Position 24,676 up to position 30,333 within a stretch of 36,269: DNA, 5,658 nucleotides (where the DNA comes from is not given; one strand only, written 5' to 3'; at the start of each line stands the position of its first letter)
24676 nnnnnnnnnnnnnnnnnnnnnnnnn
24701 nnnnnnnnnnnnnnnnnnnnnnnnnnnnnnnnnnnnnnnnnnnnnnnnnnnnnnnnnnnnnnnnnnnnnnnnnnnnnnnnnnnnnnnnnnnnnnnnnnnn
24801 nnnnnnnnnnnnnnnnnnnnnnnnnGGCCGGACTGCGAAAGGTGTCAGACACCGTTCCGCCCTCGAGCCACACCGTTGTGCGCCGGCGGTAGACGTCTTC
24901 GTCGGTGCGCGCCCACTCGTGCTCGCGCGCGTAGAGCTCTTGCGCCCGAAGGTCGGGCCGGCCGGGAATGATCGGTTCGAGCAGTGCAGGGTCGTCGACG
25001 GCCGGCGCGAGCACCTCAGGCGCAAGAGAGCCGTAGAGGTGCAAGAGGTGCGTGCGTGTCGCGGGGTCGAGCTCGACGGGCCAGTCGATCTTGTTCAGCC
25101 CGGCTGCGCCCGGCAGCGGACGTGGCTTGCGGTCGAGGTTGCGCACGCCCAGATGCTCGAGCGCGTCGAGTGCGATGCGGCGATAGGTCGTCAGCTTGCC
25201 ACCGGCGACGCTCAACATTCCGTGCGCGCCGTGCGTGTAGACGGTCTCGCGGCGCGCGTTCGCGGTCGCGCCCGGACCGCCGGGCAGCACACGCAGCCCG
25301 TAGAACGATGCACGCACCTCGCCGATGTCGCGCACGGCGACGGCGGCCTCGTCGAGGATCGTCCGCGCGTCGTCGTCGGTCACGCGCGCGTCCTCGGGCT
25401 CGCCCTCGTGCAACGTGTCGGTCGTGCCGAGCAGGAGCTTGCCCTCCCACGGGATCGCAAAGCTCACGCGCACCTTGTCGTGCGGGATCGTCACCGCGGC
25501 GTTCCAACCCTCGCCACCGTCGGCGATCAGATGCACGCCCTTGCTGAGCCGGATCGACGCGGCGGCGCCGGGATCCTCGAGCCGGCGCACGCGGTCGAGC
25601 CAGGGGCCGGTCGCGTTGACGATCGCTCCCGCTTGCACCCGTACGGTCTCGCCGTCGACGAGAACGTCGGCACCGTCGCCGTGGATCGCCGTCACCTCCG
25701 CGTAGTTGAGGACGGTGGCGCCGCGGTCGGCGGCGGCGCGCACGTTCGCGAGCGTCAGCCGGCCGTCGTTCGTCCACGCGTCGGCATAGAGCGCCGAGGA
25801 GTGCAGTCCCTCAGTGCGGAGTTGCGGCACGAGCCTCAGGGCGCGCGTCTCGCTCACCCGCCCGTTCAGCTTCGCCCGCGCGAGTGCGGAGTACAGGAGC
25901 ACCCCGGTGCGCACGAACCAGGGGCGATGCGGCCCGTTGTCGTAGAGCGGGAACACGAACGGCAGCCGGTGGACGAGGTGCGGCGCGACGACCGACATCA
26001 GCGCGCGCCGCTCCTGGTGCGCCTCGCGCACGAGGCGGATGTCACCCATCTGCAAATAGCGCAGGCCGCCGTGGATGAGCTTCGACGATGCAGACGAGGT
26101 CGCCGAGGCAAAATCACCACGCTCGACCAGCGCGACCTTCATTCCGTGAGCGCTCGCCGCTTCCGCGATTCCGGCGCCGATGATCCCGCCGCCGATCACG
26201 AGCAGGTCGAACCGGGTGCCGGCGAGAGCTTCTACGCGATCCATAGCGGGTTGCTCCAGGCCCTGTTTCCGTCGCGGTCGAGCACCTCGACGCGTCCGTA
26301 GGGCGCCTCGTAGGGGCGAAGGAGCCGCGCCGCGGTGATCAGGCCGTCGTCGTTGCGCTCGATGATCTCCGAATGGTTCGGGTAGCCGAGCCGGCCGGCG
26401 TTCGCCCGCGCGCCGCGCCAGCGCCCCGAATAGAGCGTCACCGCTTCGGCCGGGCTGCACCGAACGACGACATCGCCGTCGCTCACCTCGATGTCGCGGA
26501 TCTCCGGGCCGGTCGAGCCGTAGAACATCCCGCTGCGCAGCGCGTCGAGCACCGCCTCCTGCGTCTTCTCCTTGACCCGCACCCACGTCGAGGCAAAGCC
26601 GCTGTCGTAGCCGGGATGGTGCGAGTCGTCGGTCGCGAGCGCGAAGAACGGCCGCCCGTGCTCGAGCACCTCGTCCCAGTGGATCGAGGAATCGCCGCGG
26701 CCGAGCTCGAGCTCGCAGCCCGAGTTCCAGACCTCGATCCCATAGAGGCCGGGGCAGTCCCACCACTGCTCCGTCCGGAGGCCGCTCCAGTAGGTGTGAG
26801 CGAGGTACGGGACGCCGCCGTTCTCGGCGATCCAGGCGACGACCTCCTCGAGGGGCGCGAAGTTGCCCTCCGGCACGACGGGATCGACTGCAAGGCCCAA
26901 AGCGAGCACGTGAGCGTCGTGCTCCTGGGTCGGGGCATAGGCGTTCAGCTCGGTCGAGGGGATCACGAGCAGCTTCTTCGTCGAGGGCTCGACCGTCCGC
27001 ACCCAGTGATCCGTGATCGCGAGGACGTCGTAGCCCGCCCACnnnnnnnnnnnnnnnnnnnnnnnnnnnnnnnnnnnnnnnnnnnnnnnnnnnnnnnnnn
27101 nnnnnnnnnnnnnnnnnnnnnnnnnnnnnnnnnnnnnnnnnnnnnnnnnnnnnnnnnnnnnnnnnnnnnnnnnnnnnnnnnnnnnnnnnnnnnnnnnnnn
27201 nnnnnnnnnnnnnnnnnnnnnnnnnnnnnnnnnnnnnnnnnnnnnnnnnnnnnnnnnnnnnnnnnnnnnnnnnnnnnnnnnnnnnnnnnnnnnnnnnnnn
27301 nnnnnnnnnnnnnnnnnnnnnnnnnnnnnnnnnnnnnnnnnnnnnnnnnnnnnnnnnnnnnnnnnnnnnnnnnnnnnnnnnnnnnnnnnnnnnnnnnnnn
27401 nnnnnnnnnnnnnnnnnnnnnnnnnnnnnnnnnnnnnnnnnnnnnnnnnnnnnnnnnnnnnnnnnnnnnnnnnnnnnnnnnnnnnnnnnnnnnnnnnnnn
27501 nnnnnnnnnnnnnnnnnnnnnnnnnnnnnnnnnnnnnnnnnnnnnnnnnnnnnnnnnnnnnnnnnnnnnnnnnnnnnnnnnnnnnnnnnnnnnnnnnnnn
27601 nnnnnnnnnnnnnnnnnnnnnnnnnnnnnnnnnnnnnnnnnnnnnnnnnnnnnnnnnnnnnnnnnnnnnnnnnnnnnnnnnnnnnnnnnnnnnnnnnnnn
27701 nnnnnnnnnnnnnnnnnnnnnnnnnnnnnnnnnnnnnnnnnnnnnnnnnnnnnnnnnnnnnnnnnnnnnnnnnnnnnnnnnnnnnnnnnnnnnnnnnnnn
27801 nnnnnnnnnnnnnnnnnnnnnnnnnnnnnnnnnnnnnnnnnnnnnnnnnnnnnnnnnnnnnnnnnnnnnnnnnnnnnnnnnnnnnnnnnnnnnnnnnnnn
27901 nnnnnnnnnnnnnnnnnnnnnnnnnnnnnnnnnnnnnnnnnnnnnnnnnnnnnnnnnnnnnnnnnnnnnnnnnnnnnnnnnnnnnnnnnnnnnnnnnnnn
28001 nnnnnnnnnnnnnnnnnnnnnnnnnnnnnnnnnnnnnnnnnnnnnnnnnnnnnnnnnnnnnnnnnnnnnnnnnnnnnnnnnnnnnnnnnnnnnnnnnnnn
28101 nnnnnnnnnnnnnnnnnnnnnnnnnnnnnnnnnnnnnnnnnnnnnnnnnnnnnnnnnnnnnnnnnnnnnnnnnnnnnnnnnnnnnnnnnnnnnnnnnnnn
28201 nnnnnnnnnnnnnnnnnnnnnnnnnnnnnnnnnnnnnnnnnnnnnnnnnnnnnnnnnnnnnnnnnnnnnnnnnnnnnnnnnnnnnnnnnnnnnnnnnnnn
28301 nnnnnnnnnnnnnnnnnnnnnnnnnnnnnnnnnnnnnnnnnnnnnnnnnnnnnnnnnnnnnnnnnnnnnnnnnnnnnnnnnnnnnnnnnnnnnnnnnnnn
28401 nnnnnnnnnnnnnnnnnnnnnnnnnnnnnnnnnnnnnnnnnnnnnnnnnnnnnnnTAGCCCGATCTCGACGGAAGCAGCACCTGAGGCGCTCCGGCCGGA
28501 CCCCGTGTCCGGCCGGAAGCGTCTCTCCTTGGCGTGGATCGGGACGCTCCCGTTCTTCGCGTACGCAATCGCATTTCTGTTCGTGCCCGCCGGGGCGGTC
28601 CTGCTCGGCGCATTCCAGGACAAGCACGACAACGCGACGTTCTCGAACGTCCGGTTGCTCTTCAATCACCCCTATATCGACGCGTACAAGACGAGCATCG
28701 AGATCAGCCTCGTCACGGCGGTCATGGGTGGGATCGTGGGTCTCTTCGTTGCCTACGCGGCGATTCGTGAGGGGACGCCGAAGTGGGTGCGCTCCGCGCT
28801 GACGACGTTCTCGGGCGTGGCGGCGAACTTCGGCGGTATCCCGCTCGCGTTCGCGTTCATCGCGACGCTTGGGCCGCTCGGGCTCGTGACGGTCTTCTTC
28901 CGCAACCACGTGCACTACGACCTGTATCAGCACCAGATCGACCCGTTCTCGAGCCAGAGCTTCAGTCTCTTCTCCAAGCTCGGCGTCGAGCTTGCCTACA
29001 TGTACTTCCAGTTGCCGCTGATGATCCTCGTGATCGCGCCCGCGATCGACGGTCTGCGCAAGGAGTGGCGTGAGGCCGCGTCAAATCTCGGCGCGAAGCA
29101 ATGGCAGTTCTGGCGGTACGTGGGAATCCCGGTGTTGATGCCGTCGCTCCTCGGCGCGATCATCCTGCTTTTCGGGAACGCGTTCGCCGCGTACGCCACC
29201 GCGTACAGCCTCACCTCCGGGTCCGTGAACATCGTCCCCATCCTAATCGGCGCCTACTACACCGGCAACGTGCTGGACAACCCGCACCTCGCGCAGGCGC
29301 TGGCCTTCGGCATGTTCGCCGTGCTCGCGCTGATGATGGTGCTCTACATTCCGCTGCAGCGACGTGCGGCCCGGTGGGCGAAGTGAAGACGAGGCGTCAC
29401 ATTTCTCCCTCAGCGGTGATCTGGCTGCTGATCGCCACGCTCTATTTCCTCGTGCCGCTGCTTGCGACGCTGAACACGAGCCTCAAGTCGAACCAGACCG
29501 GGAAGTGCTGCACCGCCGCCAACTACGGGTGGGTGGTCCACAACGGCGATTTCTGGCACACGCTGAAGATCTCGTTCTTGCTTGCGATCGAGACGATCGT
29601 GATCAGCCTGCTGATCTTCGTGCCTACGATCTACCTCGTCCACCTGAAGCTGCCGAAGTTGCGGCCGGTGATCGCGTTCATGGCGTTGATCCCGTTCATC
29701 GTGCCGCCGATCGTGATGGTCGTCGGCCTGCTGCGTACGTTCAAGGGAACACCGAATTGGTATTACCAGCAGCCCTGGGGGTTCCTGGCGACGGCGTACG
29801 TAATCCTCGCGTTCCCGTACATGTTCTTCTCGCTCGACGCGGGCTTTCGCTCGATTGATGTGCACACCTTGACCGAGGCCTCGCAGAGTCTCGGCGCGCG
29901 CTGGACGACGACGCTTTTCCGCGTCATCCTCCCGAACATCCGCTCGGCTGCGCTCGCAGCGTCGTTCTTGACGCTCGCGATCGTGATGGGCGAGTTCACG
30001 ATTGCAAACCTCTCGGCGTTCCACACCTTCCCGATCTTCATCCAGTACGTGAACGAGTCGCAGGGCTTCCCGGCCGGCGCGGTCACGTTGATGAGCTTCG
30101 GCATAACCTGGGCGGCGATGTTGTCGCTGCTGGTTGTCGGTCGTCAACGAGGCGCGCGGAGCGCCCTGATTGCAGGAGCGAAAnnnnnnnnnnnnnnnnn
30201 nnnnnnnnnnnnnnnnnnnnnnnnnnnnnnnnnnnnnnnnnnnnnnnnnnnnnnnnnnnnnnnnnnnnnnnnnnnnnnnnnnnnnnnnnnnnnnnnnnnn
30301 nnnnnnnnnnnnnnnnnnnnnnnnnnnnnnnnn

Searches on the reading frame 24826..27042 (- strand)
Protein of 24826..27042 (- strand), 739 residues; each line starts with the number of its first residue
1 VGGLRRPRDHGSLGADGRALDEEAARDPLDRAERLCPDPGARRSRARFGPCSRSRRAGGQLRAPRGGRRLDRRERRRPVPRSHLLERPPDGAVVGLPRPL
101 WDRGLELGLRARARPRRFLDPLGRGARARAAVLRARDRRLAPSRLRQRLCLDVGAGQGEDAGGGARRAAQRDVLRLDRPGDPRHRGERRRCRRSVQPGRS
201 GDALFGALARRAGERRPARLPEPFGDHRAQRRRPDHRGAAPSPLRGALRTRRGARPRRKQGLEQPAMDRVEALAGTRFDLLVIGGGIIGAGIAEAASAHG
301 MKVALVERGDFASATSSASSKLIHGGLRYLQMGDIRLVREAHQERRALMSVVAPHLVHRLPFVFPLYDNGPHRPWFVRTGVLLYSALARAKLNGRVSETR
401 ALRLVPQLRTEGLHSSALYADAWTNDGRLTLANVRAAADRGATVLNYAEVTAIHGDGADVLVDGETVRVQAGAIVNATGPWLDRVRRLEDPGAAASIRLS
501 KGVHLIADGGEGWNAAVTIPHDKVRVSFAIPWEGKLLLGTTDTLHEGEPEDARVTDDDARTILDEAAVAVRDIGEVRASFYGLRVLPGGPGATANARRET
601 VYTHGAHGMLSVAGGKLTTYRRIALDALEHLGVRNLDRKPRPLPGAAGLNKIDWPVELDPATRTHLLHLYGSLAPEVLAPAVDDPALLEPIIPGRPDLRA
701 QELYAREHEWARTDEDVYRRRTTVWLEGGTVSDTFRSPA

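Call 10: search_protein_families(library=pfam, proteins=[window:24826-27042:-])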
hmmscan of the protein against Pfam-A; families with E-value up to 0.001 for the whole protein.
window:24826-27042:- (739 aa): 4 families
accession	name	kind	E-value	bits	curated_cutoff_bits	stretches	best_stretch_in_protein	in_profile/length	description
PF01266.30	DAO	-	4.5e-50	171.6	27.9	1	279-621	1-353/353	FAD dependent oxidoreductase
PF16901.10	DAO_C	-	3e-12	46.9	31.4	1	642-727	7-99/126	C-terminal domain of alpha-glycerophosphate oxidase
PF07992.20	Pyr_redox_2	-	1.9e-05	24.7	26.1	1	271-312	134-177/291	Pyridine nucleotide-disulphide oxidoreductase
PF00070.33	Pyr_redox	-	4.5e-05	24.3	22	1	280-310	2-32/82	Pyridine nucleotide-disulphide oxidoreductase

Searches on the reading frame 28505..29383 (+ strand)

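Call 19: search_protein_families(library=pfam, proteins=[window:28505-29383:+], max_evalue=0.00001)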
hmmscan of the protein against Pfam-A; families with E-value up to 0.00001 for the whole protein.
window:28505-29383:+ (293 aa): 1 family
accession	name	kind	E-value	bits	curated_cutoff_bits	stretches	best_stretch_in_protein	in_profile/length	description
PF00528.27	BPD_transp_1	-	5.4e-08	33.2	26.4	1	77-281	3-168/184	Binding-protein-dependent transport system inner membrane component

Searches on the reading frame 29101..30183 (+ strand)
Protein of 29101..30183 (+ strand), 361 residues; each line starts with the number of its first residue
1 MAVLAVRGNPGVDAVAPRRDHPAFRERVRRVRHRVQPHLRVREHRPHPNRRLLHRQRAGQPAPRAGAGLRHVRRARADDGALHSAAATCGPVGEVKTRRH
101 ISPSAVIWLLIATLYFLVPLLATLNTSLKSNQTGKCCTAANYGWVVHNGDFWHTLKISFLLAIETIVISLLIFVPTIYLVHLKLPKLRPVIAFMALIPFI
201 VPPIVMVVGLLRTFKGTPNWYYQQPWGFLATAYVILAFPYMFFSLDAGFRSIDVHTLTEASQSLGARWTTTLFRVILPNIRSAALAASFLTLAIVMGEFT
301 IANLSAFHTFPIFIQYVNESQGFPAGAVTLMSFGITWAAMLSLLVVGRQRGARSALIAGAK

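Call 19: search_protein_families(library=pfam, proteins=[window:29101-30183:+], max_evalue=0.00001)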
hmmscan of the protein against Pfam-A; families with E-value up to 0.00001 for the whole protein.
window:29101-30183:+ (361 aa): 1 family
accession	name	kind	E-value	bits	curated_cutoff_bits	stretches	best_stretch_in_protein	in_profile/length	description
PF00528.27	BPD_transp_1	-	3.3e-06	27.4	26.4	1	187-345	20-166/184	Binding-protein-dependent transport system inner membrane component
